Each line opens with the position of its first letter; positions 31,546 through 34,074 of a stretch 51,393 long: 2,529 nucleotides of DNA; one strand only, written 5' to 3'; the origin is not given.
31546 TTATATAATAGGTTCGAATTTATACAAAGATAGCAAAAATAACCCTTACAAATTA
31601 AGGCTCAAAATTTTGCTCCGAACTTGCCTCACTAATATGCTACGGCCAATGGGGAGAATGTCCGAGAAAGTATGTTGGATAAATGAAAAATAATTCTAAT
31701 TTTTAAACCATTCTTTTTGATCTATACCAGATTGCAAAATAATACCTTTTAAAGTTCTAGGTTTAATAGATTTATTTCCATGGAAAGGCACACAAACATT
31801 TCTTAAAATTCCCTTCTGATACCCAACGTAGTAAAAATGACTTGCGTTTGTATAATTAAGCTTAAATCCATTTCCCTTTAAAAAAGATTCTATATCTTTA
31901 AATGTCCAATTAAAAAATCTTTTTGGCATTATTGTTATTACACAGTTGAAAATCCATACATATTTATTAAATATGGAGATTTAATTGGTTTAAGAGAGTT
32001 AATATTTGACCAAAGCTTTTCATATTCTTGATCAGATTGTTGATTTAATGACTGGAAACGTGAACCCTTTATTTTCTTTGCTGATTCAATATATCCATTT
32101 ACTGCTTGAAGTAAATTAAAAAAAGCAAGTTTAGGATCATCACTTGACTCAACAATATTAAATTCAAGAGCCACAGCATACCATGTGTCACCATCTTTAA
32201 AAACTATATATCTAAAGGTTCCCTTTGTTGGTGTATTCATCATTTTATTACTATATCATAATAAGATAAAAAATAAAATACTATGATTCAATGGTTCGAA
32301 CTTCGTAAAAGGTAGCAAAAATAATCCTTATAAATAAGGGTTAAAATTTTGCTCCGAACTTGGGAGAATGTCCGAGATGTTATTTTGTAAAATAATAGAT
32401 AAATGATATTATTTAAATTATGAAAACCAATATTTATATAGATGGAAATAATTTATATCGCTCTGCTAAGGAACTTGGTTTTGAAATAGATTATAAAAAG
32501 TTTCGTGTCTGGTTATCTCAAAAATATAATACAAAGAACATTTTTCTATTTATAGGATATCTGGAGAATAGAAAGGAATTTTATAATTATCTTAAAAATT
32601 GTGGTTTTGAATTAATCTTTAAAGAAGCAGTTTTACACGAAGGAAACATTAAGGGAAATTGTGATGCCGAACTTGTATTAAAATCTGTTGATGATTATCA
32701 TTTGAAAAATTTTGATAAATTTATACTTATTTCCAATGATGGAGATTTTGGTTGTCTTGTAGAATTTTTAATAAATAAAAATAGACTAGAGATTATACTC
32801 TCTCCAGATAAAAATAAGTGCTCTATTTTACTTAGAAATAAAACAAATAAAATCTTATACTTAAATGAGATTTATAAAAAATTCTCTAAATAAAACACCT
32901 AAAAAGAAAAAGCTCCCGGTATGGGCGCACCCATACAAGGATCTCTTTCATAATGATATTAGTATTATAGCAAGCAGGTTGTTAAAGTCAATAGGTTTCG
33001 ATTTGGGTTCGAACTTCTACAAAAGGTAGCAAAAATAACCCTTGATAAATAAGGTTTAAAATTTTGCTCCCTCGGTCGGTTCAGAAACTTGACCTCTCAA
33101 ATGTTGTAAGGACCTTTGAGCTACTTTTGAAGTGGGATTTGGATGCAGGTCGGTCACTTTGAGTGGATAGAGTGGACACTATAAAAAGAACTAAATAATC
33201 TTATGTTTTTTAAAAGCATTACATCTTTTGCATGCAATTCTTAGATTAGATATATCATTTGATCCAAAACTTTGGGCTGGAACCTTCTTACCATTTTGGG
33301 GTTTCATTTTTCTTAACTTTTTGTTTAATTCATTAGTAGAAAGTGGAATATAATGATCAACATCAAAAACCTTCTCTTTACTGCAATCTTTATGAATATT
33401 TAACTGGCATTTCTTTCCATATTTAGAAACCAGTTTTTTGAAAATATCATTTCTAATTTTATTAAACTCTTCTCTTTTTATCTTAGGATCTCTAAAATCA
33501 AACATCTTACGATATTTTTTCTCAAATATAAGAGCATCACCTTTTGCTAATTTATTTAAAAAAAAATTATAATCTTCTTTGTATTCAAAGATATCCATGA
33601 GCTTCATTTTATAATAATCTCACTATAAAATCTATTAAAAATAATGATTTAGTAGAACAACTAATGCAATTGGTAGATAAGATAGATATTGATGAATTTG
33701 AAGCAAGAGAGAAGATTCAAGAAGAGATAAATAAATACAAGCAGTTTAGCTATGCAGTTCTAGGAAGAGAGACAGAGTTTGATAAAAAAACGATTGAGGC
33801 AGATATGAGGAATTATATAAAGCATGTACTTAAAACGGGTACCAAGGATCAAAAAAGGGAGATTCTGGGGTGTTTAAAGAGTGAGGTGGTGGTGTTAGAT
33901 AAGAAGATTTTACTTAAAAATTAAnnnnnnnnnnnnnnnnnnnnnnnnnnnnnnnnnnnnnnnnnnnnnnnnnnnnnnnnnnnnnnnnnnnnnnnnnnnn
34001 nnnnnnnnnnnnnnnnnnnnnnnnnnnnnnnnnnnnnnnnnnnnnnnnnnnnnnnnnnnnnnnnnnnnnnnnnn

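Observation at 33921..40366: Compact four-gene operon: type I R-M plus a membrane/coiled-coil/zinc-ribbon protein and an HEPN-like protein (candidate undescribed R-M-coupled defence module)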

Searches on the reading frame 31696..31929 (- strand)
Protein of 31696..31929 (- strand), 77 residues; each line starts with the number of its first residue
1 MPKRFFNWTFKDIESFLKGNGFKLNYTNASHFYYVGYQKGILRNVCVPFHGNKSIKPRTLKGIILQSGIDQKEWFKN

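Call 3: search_protein_families(library=pfam, proteins=[window:31696-31929:-], max_evalue=1)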
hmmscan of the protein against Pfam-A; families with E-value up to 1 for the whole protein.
window:31696-31929:- (77 aa): 1 family
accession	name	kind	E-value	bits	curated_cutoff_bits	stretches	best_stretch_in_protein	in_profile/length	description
PF07927.17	HicA_toxin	-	5.3e-11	42.9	27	1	10-69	1-58/58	HicA toxin of bacterial toxin-antitoxin,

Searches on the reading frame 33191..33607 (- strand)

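Call 3: search_protein_families(library=pfam, proteins=[window:33191-33607:-], max_evalue=1)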
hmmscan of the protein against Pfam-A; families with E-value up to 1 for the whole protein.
window:33191-33607:- (138 aa): 4 families
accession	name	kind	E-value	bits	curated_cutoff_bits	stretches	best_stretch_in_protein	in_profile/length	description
PF01844.29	HNH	-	5.2e-06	27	21.4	1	115-134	26-45/47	HNH endonuclease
PF14279.12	HNH_5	-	1.3e-05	25.4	27.5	1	115-137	25-47/56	HNH endonuclease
PF13395.12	HNH_4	-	0.13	12.7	22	0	77-92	14-29/54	HNH endonuclease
PF13831.12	PHD_2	-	0.26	11.2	28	0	65-75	8-18/36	PHD-finger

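Call 4: search_protein_families(library=padloc, proteins=[window:33191-33607:-], max_evalue=1)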
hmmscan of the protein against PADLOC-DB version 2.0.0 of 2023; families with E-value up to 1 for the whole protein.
window:33191-33607:- (138 aa): 5 families
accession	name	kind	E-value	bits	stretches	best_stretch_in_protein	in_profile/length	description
PDLC03478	REase_II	-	0.00017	19.4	1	76-134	100-159/219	Type II restriction enzyme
PDLC00330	PtuB1|PtuB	-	0.0019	16.1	1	42-135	31-111/271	Unknown function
PDLC00343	PtuB1|PtuB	-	0.008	13.9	1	50-132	49-120/283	Unknown function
PDLC00292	PtuA1|PtuA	-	0.019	11.3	1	30-135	23-120/726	AAA ATPase domain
PDLC00315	PtuB1|PtuB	-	0.043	11.6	1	78-136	41-79/227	Unknown function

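Call 5: search_protein_families(library=ncbifam, proteins=[window:33191-33607:-], max_evalue=1)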
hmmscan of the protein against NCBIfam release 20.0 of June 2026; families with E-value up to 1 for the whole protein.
window:33191-33607:- (138 aa): 1 family
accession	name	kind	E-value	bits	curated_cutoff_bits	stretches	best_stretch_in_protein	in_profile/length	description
NF040563.1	guided_IscB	equivalog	0.00051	19.3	175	1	111-136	213-238/314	RNA-guided endonuclease IscB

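Call 6: search_protein_families(library=phrogs, proteins=[window:33191-33607:-], max_evalue=1)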
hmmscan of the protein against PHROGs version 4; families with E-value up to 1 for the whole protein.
window:33191-33607:- (138 aa): 19 families
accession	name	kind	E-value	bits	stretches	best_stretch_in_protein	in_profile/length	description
phrog_2118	-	DNA, RNA and nucleotide metabolism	3.2e-08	34.5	1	34-135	146-223/301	HNH endonuclease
phrog_7785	-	DNA, RNA and nucleotide metabolism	3.9e-05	24.7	1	52-137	53-115/147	HNH endonuclease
phrog_9645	-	DNA, RNA and nucleotide metabolism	0.00015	22.5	1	48-137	5-73/168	HNH endonuclease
phrog_338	-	DNA, RNA and nucleotide metabolism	0.00017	22.1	1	49-136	195-262/340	HNH endonuclease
phrog_5718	-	DNA, RNA and nucleotide metabolism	0.00031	20.9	1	33-135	96-175/394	HNH endonuclease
phrog_1035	-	DNA, RNA and nucleotide metabolism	0.00043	21.2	1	30-136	127-213/271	endonuclease VII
phrog_6050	-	DNA, RNA and nucleotide metabolism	0.0012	18.8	1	60-136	307-360/402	HNH endonuclease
phrog_333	-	DNA, RNA and nucleotide metabolism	0.0018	19.4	1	57-133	26-78/138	HNH endonuclease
phrog_22283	-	unknown function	0.0042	18.1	1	106-137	41-72/135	-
phrog_28540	-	unknown function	0.0045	17.4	1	46-118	72-141/319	-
phrog_589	-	DNA, RNA and nucleotide metabolism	0.0062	17.3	1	81-135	107-140/179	HNH endonuclease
phrog_1271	-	DNA, RNA and nucleotide metabolism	0.0077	16.6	1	61-137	263-319/361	HNH endonuclease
phrog_5956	-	DNA, RNA and nucleotide metabolism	0.025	15.3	1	44-135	37-109/138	HNH endonuclease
phrog_16726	-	DNA, RNA and nucleotide metabolism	0.082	13.6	1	109-137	116-144/308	HNH endonuclease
phrog_8828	-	DNA, RNA and nucleotide metabolism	0.092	13.7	1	74-131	60-116/205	HNH endonuclease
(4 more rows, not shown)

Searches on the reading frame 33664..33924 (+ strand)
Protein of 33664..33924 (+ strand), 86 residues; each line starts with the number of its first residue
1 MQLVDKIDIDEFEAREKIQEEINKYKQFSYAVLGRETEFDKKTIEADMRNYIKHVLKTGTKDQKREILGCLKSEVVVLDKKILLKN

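Call 3: search_protein_families(library=pfam, proteins=[window:33664-33924:+], max_evalue=1)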
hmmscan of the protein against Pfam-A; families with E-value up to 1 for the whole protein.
window:33664-33924:+ (86 aa): 3 families
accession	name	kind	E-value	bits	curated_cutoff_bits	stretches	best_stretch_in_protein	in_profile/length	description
PF24477.2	ARM_At3g06530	-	0.1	12.6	27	1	25-71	91-137/195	At3g06530-like, ARM repeats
PF08068.17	DKCLD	-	0.17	12.4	27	1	53-80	21-48/58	DKCLD (NUC011) domain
PF20766.2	DUF447_C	-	0.53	10.8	24.8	0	40-66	21-46/53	Protein of unknown function (DUF447)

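Call 4: search_protein_families(library=padloc, proteins=[window:33664-33924:+], max_evalue=1)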
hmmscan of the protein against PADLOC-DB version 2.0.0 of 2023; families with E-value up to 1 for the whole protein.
window:33664-33924:+ (86 aa): 1 family
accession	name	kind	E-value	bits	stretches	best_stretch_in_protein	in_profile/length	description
PDLC03770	RT_UG31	-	0.011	13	1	6-81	240-307/456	DRT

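Call 5: search_protein_families(library=ncbifam, proteins=[window:33664-33924:+], max_evalue=1)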
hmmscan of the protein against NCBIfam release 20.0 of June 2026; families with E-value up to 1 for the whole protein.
window:33664-33924:+ (86 aa): 1 family
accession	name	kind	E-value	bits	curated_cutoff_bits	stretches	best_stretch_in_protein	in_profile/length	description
NF008984.0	PRK12330.1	equivalog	0.031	13.1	827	1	7-68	262-325/500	methylmalonyl-CoA carboxytransferase subunit 5S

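Call 6: search_protein_families(library=phrogs, proteins=[window:33664-33924:+], max_evalue=1)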
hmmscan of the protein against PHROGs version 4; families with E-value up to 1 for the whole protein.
window:33664-33924:+ (86 aa): 3 families
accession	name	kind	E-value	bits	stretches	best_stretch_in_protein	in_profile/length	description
phrog_19382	-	unknown function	0.036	15.6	1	10-55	29-74/95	-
phrog_17091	-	unknown function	0.058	14.8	1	13-81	27-95/116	-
phrog_14418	-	unknown function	0.074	14.5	1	1-76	1-72/88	-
